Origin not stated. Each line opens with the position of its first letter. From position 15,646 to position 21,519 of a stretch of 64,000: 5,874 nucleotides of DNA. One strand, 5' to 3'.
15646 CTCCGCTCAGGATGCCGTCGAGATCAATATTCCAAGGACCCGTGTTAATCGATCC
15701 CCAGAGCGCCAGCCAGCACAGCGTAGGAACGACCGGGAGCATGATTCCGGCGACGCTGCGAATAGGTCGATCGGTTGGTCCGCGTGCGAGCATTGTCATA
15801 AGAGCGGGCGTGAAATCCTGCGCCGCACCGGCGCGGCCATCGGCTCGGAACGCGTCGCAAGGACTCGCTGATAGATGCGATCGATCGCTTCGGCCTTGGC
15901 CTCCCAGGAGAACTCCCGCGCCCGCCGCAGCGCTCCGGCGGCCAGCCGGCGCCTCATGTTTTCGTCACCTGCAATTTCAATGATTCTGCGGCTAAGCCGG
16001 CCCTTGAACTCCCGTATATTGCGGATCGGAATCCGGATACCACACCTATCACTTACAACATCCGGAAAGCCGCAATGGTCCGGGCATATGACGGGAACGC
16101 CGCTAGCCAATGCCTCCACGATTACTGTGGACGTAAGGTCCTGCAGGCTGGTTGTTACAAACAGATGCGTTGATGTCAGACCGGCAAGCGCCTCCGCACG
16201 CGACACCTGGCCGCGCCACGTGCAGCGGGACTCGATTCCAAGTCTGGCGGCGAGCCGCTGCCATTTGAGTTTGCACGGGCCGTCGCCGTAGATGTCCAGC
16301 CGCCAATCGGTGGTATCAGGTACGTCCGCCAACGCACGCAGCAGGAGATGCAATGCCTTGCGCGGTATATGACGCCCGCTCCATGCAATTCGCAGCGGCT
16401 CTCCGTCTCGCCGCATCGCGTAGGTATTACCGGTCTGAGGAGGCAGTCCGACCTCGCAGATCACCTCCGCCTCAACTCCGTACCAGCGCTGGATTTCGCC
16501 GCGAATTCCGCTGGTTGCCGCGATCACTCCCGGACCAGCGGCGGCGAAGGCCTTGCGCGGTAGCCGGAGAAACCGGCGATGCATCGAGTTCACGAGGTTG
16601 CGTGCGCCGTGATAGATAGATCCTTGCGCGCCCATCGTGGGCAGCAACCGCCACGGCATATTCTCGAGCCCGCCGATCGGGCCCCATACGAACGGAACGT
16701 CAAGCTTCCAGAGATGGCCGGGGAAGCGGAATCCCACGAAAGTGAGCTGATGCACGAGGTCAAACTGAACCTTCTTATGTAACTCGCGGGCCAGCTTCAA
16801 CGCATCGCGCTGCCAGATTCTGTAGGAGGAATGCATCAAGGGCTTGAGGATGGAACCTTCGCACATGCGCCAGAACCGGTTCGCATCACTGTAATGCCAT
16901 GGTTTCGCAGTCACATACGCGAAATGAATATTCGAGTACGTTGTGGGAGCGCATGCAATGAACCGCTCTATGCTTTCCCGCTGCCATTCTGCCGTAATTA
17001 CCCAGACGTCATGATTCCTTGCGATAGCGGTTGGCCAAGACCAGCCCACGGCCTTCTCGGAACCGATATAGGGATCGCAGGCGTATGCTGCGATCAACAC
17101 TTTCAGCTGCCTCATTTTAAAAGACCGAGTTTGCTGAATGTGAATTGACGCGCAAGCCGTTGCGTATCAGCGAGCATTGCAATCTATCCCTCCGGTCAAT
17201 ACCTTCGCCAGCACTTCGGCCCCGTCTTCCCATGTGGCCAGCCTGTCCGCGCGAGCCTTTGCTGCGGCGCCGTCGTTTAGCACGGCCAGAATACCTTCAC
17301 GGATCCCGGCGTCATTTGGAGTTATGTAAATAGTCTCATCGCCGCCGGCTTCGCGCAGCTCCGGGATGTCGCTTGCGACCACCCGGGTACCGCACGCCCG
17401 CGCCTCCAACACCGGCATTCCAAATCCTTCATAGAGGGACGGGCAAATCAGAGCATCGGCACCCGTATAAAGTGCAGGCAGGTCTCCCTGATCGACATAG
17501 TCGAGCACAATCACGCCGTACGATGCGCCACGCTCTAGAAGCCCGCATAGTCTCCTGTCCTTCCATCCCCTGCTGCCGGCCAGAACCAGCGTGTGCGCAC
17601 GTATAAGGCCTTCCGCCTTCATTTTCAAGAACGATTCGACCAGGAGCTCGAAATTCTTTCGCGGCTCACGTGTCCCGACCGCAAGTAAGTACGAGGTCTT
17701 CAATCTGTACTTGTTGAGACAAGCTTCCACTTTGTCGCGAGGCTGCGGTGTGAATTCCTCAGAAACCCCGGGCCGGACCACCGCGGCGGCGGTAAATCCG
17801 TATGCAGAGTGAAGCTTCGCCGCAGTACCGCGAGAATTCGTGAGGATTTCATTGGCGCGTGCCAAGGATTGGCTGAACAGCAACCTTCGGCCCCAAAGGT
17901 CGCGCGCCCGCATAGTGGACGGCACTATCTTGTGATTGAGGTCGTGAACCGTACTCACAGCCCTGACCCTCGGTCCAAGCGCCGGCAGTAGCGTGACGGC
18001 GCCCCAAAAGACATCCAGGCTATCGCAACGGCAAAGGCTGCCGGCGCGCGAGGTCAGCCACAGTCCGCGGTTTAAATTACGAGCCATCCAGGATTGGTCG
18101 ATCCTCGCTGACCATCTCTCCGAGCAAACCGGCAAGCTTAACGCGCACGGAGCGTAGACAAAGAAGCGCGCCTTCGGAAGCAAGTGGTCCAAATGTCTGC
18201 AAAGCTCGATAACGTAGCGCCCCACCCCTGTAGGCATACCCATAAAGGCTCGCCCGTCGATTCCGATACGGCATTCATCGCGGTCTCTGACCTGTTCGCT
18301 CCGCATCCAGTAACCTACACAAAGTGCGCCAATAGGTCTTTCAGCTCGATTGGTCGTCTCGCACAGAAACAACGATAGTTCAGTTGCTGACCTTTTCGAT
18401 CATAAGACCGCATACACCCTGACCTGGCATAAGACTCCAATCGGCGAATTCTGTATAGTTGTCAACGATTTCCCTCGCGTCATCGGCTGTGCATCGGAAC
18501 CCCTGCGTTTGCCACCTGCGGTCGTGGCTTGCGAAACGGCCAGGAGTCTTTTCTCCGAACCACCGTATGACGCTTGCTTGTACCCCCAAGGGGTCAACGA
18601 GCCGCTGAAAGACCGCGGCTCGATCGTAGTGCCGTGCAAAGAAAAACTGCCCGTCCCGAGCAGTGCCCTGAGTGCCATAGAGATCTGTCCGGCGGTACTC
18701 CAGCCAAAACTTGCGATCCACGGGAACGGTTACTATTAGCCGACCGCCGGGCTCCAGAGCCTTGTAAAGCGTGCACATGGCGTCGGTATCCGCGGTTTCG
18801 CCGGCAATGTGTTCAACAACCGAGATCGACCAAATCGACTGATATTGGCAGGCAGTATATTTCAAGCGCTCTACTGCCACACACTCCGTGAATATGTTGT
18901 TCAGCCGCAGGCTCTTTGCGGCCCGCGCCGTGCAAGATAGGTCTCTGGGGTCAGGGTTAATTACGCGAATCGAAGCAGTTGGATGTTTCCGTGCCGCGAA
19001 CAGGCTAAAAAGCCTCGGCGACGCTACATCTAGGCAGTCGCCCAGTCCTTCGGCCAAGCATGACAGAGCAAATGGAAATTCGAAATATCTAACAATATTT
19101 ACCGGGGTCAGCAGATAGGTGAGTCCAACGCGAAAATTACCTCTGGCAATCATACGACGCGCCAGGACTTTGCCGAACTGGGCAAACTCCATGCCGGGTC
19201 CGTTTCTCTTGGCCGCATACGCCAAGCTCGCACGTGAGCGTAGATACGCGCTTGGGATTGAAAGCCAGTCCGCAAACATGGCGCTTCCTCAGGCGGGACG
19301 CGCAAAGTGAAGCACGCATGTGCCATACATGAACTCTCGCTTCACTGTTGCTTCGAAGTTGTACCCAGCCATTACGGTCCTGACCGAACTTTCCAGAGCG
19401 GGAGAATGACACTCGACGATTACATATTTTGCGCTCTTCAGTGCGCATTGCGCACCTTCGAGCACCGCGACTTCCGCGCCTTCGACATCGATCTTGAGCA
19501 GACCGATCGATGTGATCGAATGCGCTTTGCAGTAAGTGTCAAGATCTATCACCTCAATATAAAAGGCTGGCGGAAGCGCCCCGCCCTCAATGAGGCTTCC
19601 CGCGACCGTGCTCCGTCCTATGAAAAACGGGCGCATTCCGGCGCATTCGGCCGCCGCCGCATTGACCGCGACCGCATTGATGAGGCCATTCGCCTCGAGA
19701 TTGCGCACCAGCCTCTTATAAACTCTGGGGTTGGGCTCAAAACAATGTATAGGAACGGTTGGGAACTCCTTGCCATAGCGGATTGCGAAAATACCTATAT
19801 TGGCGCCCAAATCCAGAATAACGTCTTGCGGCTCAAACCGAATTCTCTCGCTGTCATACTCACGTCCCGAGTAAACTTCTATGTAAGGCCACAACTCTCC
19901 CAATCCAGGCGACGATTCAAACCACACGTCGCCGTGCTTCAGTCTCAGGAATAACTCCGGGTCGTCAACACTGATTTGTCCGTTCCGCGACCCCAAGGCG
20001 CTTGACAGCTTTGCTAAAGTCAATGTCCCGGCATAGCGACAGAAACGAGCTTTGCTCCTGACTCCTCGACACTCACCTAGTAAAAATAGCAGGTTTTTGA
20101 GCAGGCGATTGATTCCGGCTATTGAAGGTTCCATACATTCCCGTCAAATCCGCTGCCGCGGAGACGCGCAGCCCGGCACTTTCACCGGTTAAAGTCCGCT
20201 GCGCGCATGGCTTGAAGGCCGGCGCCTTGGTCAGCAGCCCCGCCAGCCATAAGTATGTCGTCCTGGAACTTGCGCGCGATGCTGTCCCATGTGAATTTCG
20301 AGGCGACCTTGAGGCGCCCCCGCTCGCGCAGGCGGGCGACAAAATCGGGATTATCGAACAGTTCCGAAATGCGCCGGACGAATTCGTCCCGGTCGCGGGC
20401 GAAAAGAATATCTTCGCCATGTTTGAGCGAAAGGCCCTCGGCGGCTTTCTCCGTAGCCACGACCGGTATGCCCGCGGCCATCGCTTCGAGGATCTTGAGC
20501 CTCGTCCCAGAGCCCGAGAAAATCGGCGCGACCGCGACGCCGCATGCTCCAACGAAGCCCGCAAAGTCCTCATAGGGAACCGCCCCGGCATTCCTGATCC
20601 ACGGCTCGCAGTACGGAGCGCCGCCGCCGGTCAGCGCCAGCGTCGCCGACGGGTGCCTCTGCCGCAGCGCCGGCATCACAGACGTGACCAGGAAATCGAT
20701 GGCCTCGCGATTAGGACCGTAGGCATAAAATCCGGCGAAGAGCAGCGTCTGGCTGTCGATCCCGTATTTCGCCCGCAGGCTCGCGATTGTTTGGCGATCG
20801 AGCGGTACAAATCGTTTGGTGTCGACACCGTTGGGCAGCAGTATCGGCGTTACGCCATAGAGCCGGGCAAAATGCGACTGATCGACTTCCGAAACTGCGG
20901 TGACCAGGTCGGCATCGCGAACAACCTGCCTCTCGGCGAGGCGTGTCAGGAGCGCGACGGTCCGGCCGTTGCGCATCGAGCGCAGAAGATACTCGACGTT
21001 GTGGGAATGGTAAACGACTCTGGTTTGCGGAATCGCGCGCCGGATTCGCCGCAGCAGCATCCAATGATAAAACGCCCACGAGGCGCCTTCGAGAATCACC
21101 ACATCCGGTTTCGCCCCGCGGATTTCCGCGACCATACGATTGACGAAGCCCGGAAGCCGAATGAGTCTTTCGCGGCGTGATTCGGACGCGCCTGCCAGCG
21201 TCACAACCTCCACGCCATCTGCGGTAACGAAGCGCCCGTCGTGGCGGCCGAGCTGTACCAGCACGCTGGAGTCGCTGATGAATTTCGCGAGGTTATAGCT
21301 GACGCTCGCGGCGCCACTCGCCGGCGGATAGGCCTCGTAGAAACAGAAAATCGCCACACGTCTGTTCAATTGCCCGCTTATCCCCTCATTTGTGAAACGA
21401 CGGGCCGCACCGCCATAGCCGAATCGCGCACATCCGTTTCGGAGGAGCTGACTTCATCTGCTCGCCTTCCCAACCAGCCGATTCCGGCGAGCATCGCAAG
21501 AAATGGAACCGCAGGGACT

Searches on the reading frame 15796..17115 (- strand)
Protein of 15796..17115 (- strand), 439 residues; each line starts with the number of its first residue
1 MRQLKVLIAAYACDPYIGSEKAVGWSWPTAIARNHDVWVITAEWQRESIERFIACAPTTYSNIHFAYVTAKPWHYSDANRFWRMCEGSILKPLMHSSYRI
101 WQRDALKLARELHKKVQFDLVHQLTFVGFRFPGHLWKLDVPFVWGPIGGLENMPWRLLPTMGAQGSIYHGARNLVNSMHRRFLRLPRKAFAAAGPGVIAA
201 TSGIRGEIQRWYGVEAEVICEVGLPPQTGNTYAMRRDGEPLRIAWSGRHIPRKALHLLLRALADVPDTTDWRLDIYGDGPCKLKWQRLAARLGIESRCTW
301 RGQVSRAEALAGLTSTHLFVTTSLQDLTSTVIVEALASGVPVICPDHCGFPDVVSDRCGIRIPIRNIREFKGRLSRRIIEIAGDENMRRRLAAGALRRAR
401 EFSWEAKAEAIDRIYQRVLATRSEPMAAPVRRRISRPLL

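Call 8: search_protein_families(library=pfam, proteins=[window:15796-17115:-], max_evalue=0.001)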
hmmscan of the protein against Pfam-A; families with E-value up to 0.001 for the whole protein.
window:15796-17115:- (439 aa): 5 families
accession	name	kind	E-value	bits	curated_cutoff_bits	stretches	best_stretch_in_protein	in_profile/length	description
PF00534.26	Glycos_transf_1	-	2.4e-21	76.5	26.4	1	238-394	13-168/172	Glycosyl transferases group 1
PF13692.12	Glyco_trans_1_4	-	4e-20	73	27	1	242-374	3-136/142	Glycosyl transferases group 1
PF13439.12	Glyco_transf_4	-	8.3e-07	29.6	28.5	1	32-218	17-158/170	Glycosyltransferase Family 4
PF20706.3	GT4-conflict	-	2.1e-06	27.4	26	1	203-409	160-383/385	Family 4 Glycosyltransferase in conflict systems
PF13524.12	Glyco_trans_1_2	-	2.9e-05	24.5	25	1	256-411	3-142/144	Glycosyl transferase-like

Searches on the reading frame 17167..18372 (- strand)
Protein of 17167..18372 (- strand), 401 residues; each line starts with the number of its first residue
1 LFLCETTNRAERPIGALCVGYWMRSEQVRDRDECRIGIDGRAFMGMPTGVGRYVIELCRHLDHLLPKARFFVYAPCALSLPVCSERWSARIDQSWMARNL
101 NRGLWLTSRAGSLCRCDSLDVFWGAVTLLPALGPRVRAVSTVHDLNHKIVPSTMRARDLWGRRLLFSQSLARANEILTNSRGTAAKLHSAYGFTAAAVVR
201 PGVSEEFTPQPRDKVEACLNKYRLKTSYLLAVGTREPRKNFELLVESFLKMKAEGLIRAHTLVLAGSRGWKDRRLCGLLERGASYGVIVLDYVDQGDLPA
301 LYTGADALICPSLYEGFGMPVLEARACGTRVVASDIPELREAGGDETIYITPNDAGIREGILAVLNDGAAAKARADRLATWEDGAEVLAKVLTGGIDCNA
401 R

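Call 8: search_protein_families(library=pfam, proteins=[window:17167-18372:-], max_evalue=0.001)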
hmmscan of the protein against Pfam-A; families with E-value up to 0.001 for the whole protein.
window:17167-18372:- (401 aa): 4 families
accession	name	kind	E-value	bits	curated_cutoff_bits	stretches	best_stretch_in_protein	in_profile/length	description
PF00534.26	Glycos_transf_1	-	2.8e-24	86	26.4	1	225-371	14-162/172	Glycosyl transferases group 1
PF13692.12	Glyco_trans_1_4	-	1.6e-20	74.3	27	1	228-367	3-142/142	Glycosyl transferases group 1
PF13439.12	Glyco_transf_4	-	5.9e-10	39.9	28.5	1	48-206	2-169/170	Glycosyltransferase Family 4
PF20706.3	GT4-conflict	-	6.9e-07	29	26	1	187-335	165-312/385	Family 4 Glycosyltransferase in conflict systems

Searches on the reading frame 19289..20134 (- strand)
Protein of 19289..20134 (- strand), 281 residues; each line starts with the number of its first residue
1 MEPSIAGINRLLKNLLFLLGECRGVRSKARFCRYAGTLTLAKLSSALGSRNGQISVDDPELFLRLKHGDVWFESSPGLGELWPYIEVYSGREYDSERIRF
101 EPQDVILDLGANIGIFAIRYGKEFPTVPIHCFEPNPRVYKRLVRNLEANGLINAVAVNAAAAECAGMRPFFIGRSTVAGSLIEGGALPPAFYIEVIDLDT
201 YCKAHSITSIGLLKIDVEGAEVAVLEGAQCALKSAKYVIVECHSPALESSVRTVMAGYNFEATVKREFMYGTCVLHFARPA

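Call 8: search_protein_families(library=pfam, proteins=[window:19289-20134:-], max_evalue=0.001)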
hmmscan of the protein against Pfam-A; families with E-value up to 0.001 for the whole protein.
window:19289-20134:- (281 aa): 1 family
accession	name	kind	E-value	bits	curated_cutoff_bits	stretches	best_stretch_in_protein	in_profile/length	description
PF05050.19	Methyltransf_21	-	5.9e-13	49.7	22.7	1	108-246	1-152/173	Methyltransferase FkbM domain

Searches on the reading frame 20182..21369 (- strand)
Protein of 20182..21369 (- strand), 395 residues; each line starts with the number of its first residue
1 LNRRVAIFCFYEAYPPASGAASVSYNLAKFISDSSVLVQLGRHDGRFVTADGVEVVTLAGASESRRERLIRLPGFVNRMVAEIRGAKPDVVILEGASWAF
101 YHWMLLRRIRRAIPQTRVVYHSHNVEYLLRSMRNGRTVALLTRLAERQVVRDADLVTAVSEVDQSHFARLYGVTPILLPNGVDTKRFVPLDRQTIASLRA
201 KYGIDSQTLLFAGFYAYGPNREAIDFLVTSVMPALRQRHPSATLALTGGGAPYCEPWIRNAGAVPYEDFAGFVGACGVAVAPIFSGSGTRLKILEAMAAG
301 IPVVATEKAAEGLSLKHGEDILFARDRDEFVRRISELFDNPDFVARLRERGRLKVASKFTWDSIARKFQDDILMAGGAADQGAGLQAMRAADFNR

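Call 8: search_protein_families(library=pfam, proteins=[window:20182-21369:-], max_evalue=0.001)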
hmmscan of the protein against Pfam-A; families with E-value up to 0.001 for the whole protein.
window:20182-21369:- (395 aa): 5 families
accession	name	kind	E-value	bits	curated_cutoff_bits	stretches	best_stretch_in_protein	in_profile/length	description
PF13692.12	Glyco_trans_1_4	-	1.6e-18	67.8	27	1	207-340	2-142/142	Glycosyl transferases group 1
PF13439.12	Glyco_transf_4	-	2.8e-15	57.2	28.5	1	18-186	2-170/170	Glycosyltransferase Family 4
PF13524.12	Glyco_trans_1_2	-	3.6e-13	50.1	25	1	239-369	12-143/144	Glycosyl transferase-like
PF13579.12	Glyco_trans_4_4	-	1.6e-11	45.2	29.7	1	37-180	23-157/158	Glycosyl transferase 4-like domain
PF00534.26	Glycos_transf_1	-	1.1e-07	32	26.4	1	262-352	79-170/172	Glycosyl transferases group 1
